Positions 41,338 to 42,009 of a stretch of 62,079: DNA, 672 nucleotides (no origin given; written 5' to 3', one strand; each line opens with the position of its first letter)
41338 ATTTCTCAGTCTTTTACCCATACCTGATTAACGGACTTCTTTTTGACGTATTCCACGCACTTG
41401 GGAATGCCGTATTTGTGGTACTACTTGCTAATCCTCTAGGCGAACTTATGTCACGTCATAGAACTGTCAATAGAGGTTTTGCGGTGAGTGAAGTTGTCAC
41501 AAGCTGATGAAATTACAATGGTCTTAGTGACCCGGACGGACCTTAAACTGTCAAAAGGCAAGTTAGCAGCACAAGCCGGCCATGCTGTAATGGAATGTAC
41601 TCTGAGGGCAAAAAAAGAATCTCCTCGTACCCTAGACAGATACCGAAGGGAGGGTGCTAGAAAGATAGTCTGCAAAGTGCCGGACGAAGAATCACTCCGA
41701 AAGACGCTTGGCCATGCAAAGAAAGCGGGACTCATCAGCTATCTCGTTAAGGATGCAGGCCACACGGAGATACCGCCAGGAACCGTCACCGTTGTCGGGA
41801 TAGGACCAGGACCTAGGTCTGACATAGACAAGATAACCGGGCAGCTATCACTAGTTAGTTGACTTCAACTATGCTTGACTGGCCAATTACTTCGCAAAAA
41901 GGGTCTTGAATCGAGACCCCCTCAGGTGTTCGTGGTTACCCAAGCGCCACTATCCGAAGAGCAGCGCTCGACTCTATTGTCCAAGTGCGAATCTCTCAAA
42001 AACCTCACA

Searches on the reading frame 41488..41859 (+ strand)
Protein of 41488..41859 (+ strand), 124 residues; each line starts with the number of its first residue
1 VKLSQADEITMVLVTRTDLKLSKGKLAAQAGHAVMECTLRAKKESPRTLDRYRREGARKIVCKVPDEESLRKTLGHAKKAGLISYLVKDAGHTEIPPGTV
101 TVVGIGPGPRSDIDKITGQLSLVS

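Call 87: search_protein_families(library=pfam, proteins=[window:41488-41859:+], max_evalue=0.0001)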
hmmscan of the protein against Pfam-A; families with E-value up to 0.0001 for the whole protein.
window:41488-41859:+ (124 aa): 1 family
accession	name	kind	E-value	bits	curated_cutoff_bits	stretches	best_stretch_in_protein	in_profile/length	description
PF01981.21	PTH2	-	1.9e-39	134.9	23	1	10-122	2-114/115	Peptidyl-tRNA hydrolase PTH2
